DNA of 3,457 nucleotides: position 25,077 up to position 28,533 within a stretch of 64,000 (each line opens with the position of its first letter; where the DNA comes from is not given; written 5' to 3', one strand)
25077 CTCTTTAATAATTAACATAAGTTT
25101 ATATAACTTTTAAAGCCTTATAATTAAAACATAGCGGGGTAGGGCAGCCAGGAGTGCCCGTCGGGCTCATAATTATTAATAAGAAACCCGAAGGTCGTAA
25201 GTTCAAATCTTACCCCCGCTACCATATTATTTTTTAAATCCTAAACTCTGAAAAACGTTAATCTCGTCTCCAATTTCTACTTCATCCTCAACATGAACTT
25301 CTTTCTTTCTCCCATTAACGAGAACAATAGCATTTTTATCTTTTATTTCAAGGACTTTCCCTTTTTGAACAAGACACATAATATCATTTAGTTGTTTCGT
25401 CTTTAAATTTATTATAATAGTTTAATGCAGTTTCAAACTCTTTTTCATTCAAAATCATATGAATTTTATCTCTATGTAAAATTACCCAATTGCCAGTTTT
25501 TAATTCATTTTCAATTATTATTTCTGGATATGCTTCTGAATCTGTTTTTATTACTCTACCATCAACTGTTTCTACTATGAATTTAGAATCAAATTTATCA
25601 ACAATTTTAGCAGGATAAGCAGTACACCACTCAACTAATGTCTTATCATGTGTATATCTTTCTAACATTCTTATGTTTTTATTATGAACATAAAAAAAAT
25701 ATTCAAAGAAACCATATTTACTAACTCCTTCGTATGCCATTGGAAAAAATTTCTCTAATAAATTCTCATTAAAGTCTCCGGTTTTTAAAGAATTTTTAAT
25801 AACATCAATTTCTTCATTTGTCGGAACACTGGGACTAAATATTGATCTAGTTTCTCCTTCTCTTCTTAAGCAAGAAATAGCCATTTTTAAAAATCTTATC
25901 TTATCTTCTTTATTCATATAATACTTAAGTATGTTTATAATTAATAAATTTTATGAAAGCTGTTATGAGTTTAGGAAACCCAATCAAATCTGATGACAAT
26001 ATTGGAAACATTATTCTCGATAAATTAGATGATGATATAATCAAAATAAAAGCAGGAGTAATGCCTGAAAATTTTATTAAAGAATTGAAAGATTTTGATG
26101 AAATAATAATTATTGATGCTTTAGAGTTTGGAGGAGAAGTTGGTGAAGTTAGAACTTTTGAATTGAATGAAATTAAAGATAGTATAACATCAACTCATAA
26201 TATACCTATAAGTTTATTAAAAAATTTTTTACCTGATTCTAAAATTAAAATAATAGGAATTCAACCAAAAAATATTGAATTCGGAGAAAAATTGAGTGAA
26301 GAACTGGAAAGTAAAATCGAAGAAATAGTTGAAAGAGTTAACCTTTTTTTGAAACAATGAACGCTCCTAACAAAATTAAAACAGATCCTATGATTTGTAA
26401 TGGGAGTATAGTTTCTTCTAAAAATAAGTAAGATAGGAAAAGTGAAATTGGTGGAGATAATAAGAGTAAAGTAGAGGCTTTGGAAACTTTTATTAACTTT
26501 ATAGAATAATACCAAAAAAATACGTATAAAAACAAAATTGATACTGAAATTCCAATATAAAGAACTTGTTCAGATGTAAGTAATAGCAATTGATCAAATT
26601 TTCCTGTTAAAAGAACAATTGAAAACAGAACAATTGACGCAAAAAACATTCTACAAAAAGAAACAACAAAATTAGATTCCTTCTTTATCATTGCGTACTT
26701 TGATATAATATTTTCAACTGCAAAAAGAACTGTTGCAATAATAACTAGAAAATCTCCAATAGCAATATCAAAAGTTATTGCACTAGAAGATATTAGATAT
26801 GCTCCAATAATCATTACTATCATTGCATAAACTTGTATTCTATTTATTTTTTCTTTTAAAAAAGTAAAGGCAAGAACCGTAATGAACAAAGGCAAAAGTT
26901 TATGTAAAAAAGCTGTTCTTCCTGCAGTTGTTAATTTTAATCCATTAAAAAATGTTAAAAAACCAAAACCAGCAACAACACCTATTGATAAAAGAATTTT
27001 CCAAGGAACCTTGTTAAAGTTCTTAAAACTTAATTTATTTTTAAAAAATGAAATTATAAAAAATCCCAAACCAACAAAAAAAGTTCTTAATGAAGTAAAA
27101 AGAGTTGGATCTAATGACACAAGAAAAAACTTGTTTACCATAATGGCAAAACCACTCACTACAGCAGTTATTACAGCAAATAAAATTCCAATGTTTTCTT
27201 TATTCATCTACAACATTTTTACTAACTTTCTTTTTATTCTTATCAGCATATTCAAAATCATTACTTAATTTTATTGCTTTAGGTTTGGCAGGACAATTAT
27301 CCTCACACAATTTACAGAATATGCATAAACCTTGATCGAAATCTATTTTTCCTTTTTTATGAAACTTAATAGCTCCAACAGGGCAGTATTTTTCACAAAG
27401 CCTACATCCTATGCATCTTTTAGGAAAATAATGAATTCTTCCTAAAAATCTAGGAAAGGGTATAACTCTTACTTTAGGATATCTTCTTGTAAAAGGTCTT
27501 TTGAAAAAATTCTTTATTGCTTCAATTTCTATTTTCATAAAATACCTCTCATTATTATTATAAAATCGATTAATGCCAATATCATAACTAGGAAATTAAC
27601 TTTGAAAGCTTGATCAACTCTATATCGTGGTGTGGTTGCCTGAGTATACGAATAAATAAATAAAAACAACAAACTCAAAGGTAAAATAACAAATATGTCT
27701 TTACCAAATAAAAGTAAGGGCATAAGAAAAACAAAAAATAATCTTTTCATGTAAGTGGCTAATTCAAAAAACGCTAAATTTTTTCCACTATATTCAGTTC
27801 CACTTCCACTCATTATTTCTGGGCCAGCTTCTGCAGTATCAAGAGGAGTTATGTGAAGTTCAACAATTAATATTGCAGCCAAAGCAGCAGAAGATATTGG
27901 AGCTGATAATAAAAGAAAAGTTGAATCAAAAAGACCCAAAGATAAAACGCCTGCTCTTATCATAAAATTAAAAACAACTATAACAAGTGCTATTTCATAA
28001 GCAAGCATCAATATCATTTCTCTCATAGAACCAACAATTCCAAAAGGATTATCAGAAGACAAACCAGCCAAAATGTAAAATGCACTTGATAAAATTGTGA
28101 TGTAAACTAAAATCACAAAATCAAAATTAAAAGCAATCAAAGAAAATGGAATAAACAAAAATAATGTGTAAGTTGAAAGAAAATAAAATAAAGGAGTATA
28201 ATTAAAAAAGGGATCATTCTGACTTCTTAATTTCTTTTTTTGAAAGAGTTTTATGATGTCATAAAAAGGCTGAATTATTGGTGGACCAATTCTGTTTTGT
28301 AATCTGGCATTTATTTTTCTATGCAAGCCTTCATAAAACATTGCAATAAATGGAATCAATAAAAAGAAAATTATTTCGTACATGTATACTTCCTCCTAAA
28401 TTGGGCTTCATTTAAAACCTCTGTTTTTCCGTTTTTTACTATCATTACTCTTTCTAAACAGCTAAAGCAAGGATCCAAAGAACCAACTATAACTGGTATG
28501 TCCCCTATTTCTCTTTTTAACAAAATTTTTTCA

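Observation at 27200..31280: Minimal Ech-type group-4 [NiFe] hydrogenase with an unannotated translationally coupled 56-aa subunit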

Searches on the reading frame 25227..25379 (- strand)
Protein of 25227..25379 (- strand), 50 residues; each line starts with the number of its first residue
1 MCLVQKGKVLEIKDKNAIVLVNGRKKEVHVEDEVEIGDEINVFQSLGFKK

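Call 3: search_protein_families(library=pfam, proteins=[window:25227-25379:-], max_evalue=0.01)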
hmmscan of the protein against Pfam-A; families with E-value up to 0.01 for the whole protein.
window:25227-25379:- (50 aa): 3 families
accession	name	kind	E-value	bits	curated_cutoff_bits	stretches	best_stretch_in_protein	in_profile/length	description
PF01455.23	HupF_HypC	-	2.8e-05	24.6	28.5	1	1-40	1-42/65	HupF/HypC family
PF12791.13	RsgI_N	-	0.00015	22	25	1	5-41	2-38/40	Anti-sigma factor N-terminus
PF20297.4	MSSS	-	0.0017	18.4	26.8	1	5-29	12-38/42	MutS2 and Smr-associated SH3 domain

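Call 4: search_protein_families(library=ncbifam, proteins=[window:25227-25379:-], max_evalue=0.01)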
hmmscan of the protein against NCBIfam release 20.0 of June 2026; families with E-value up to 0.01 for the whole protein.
window:25227-25379:- (50 aa): 2 families
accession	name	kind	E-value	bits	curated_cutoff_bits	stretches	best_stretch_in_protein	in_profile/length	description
TIGR00074.1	hypC_hupF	subfamily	0.0036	17.1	48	1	1-43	1-45/80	HypC/HybG/HupF family hydrogenase formation chaperone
TIGR01687.1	moaD_arch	subfamily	0.0066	16.9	49.5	1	13-43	52-82/88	MoaD family protein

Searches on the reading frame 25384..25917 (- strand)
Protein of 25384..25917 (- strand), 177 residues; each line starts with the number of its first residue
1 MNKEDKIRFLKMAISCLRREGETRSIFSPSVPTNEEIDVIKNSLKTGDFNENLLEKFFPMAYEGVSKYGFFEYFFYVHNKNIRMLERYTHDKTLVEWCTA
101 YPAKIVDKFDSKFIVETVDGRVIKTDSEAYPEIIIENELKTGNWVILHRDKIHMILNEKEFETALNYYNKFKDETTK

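Call 3: search_protein_families(library=pfam, proteins=[window:25384-25917:-], max_evalue=0.01)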
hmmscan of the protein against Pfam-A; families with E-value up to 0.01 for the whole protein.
window:25384-25917:- (177 aa): 1 family
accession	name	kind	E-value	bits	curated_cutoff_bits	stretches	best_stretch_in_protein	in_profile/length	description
PF01455.23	HupF_HypC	-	0.00078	20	28.5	1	98-167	2-64/65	HupF/HypC family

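Call 4: search_protein_families(library=ncbifam, proteins=[window:25384-25917:-], max_evalue=0.01)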
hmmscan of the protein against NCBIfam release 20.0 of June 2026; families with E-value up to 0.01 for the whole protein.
window:25384-25917:- (177 aa): 0 families

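Call 87: search_solved_structures(query=window:25384-25917:-, max_evalue=10, show_alignments=2)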
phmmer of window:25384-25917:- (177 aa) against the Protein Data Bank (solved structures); distinct sequences matched with E-value up to 10: 0.

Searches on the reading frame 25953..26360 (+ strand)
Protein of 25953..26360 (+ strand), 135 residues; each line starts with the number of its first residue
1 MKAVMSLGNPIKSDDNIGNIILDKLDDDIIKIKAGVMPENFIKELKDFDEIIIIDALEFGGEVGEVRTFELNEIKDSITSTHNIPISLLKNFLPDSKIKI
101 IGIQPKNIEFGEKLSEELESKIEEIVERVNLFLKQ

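Call 3: search_protein_families(library=pfam, proteins=[window:25953-26360:+], max_evalue=0.01)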
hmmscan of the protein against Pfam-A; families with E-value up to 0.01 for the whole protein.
window:25953-26360:+ (135 aa): 1 family
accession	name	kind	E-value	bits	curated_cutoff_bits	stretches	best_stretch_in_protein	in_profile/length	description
PF01750.23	HycI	-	1.5e-16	60.9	23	1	32-129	20-127/130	Hydrogenase maturation protease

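Call 4: search_protein_families(library=ncbifam, proteins=[window:25953-26360:+], max_evalue=0.01)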
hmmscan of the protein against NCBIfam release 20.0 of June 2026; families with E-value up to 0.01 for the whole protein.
window:25953-26360:+ (135 aa): 7 families
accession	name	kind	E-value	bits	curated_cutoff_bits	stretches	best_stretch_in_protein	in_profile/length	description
TIGR00142.1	hycI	equivalog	1.4e-25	89.8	119.1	1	4-130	3-139/146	hydrogenase maturation peptidase HycI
TIGR00072.1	hydrog_prot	superfamily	1.2e-24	87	47.45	1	4-130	2-142/145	hydrogenase maturation protease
TIGR00130.1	frhD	equivalog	3.5e-12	46.7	134.95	1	4-130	7-148/153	coenzyme F420-reducing hydrogenase, FrhD protein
TIGR00140.1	hupD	subfamily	6.8e-10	39.1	151.8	1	4-133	3-147/151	HyaD/HybD family hydrogenase maturation endopeptidase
NF045519.1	NiFeSe_H2_mat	exception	1.5e-06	28.1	190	1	4-129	5-143/152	NiFeSe hydrogenase maturation protease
NF007777.0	PRK10466.1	equivalog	0.00014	21.6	190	1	4-134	5-150/164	HyaD/HybD family hydrogenase maturation endopeptidase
NF007616.0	PRK10264.1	equivalog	0.0098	15.6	261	0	4-79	8-89/195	hydrogenase 1 maturation protease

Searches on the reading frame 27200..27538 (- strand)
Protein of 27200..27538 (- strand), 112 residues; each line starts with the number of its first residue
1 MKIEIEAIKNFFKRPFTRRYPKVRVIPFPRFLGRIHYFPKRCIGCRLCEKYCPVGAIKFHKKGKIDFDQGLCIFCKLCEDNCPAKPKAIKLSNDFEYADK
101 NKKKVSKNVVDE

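Call 3: search_protein_families(library=pfam, proteins=[window:27200-27538:-], max_evalue=0.01)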
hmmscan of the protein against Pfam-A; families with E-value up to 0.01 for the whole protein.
window:27200-27538:- (112 aa): 12 families
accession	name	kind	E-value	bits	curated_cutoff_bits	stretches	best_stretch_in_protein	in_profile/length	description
PF00037.32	Fer4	-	3.8e-13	49.1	21.1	2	37-58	3-24/24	4Fe-4S binding domain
PF12838.12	Fer4_7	-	9e-11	42.5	27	1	41-84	1-50/52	4Fe-4S dicluster domain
PF12837.12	Fer4_6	-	2.8e-10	40.1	25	2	35-57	2-24/24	4Fe-4S binding domain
PF14697.11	Fer4_21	-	8.3e-09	35.9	35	1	40-84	6-53/59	4Fe-4S dicluster domain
PF13187.11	Fer4_9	-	4.9e-08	33.3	27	1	41-85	1-50/52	4Fe-4S dicluster domain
PF12797.12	Fer4_2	-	5e-08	32.8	24.5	1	34-54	2-22/22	4Fe-4S binding domain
PF13237.11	Fer4_10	-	1.4e-07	31.8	25.5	2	39-83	6-53/53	4Fe-4S dicluster domain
PF13484.11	Fer4_16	-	5.5e-07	30.7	30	1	41-65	1-24/66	4Fe-4S double cluster binding domain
PF12798.12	Fer4_3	-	9.3e-06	26.5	27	1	42-56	1-15/15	4Fe-4S binding domain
PF12800.12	Fer4_4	-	1.2e-05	25.7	24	1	39-55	1-17/17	4Fe-4S binding domain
PF13183.11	Fer4_8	-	7.2e-05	23.7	27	0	40-57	3-20/68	4Fe-4S dicluster domain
PF13534.11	Fer4_17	-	0.0036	18.3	22.2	0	40-55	44-59/61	4Fe-4S dicluster domain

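Call 4: search_protein_families(library=ncbifam, proteins=[window:27200-27538:-], max_evalue=0.01)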
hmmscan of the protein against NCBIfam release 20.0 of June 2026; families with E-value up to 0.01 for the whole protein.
window:27200-27538:- (112 aa): 88 families (the best 25 are shown)
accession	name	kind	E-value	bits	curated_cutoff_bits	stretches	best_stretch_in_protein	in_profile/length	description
TIGR01971.1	NuoI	subfamily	2.2e-21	75.7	113.05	1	7-105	5-114/121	NADH-quinone oxidoreductase, chain I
NF006221.0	PRK08348.1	subfamily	1.3e-20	73.4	124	1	7-103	10-106/136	NADH-plastoquinone oxidoreductase subunit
NF004537.0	PRK05888.1-3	equivalog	1.9e-17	63.5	163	1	8-104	31-145/204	NADH-quinone oxidoreductase subunit NuoI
NF009053.0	PRK12387.1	subfamily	3.4e-16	59.5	204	1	15-106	13-107/180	formate hydrogenlyase complex iron-sulfur subunit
NF004536.0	PRK05888.1-1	equivalog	6.1e-16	58.3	212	1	8-105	21-130/180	NADH-quinone oxidoreductase subunit NuoI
NF004540.0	PRK05888.2-1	equivalog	5.5e-14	51.9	215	1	7-109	11-123/139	NADH-quinone oxidoreductase subunit NuoI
NF004545.0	PRK05888.3-1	equivalog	1.6e-12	47.4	229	1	7-100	33-134/154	NADH-quinone oxidoreductase subunit NuoI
NF006076.0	PRK08222.1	equivalog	4.6e-12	46.1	270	1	17-104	15-105/181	hydrogenase 4 subunit H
TIGR00403.1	ndhI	equivalog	4.9e-12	45.8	302.35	1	11-107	33-137/183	NAD(P)H-quinone oxidoreductase subunit I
NF004541.0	PRK05888.2-2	equivalog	6.2e-12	45.7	217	1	7-85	27-109/168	NADH-quinone oxidoreductase subunit NuoI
NF004538.0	PRK05888.1-4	equivalog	6.7e-12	45.3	135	1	8-104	24-134/162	NADH-quinone oxidoreductase subunit NuoI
NF004539.0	PRK05888.1-5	equivalog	2.7e-11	43.4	225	1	7-105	23-133/162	NADH-quinone oxidoreductase subunit NuoI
NF040612.1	F420_dehyd_FpoI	exception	2.8e-11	43.4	180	1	5-85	7-97/135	F420H2 dehydrogenase subunit FpoI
NF038196.1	ferrodoxin_EFR1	subfamily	6.2e-11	42.8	75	1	40-93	184-233/242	EFR1 family ferrodoxin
NF007382.0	PRK09898.1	equivalog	8.3e-10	38.5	213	2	33-89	114-173/208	ferredoxin-like protein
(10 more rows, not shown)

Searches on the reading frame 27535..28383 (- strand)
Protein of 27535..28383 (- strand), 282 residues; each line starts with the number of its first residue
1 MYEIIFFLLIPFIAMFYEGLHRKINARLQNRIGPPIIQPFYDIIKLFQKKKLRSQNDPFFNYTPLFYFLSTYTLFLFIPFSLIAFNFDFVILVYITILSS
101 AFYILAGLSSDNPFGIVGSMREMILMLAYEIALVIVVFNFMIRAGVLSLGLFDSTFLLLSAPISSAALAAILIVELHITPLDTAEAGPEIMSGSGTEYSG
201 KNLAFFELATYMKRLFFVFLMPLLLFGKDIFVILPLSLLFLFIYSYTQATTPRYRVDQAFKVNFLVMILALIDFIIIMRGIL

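Call 3: search_protein_families(library=pfam, proteins=[window:27535-28383:-], max_evalue=0.01)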
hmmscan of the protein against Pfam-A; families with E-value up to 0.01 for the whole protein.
window:27535-28383:- (282 aa): 2 families
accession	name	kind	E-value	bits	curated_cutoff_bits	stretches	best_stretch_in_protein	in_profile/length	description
PF00146.26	NADHdh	-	2.8e-52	178.4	27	1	5-276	5-296/298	NADH dehydrogenase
PF20312.3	DUF6608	-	0.0029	18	24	0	89-144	14-72/131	Family of unknown function (DUF6608)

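Call 4: search_protein_families(library=ncbifam, proteins=[window:27535-28383:-], max_evalue=0.01)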
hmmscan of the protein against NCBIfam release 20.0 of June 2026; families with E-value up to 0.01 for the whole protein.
window:27535-28383:- (282 aa): 7 families
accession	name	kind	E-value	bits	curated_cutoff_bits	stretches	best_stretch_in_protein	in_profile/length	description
NF004741.0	PRK06076.1-2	equivalog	1.1e-33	116.8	305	1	6-276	31-328/337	NADH-quinone oxidoreductase subunit NuoH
NF004742.0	PRK06076.1-3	equivalog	6e-17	61.9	531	1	25-278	54-344/356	NADH-quinone oxidoreductase subunit NuoH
NF040610.1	F420_dehyd_FpoH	exception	6.4e-17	61.9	475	1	12-228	25-265/339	F420H2 dehydrogenase subunit FpoH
NF004744.0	PRK06076.1-5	equivalog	1.7e-15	57.1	542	1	20-233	51-284/372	NADH-quinone oxidoreductase subunit NuoH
NF004743.0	PRK06076.1-4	equivalog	2.3e-15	56.4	494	1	4-217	24-259/433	NADH-quinone oxidoreductase subunit NuoH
NF004745.0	PRK06076.1-6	equivalog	2e-14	53.6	450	1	4-277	22-328/341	NADH-quinone oxidoreductase subunit NuoH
NF004740.0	PRK06076.1-1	equivalog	4.2e-14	52.8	399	1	4-277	19-316/325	NADH-quinone oxidoreductase subunit NuoH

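Call 82: search_solved_structures(query=window:27535-28383:-, max_evalue=0.00001, show_alignments=2)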
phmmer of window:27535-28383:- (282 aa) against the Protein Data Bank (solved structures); distinct sequences matched with E-value up to 0.00001: 34.
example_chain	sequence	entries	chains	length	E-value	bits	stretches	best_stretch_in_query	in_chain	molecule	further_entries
6cfw_M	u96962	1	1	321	4e-21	79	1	4-228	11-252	Mbh13 NADH dehydrogenase subunit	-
8b9z_H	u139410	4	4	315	2.6e-19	73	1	14-276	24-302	NADH-ubiquinone oxidoreductase chain 1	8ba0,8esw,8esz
7wff_A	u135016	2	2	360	1e-16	64.5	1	15-243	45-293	NAD(P)H-quinone oxidoreductase subunit 1, chloroplastic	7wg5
7z0s_D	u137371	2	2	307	1.7e-16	63.8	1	2-218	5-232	Formate hydrogenlyase subunit 4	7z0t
9w2u_H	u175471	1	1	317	6.5e-16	61.9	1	6-272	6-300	NADH-ubiquinone oxidoreductase chain 1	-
5lc5_H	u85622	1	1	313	6.5e-16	61.9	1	6-272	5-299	NADH-ubiquinone oxidoreductase chain 1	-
5ldw_H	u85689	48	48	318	1e-15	61.3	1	5-272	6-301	NADH-ubiquinone oxidoreductase chain 1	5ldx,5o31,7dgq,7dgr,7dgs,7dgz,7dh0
6hum_A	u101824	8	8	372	1.4e-15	60.8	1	8-237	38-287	NAD(P)H-quinone oxidoreductase subunit 1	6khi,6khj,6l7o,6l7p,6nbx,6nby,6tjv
6nbq_A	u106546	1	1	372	1.4e-15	60.8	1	8-237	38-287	NdhA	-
6u8y_M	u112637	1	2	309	2.2e-15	60.2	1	5-264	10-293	NADH dehydrogenase subunit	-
9f5x_Q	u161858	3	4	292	2.5e-15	60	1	7-272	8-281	NADH-ubiquinone oxidoreductase chain 1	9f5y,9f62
6g2j_H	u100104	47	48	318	3.9e-15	59.3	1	5-273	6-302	NADH-ubiquinone oxidoreductase chain 1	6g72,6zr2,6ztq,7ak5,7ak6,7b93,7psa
9cwt_s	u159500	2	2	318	4.9e-15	59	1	6-277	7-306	NADH-ubiquinone oxidoreductase chain 1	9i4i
9ti4_s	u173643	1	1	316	4.9e-15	59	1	6-277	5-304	NADH-ubiquinone oxidoreductase chain 1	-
7ar7_H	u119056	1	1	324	7.3e-15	58.4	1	15-282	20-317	NADH-ubiquinone oxidoreductase chain 1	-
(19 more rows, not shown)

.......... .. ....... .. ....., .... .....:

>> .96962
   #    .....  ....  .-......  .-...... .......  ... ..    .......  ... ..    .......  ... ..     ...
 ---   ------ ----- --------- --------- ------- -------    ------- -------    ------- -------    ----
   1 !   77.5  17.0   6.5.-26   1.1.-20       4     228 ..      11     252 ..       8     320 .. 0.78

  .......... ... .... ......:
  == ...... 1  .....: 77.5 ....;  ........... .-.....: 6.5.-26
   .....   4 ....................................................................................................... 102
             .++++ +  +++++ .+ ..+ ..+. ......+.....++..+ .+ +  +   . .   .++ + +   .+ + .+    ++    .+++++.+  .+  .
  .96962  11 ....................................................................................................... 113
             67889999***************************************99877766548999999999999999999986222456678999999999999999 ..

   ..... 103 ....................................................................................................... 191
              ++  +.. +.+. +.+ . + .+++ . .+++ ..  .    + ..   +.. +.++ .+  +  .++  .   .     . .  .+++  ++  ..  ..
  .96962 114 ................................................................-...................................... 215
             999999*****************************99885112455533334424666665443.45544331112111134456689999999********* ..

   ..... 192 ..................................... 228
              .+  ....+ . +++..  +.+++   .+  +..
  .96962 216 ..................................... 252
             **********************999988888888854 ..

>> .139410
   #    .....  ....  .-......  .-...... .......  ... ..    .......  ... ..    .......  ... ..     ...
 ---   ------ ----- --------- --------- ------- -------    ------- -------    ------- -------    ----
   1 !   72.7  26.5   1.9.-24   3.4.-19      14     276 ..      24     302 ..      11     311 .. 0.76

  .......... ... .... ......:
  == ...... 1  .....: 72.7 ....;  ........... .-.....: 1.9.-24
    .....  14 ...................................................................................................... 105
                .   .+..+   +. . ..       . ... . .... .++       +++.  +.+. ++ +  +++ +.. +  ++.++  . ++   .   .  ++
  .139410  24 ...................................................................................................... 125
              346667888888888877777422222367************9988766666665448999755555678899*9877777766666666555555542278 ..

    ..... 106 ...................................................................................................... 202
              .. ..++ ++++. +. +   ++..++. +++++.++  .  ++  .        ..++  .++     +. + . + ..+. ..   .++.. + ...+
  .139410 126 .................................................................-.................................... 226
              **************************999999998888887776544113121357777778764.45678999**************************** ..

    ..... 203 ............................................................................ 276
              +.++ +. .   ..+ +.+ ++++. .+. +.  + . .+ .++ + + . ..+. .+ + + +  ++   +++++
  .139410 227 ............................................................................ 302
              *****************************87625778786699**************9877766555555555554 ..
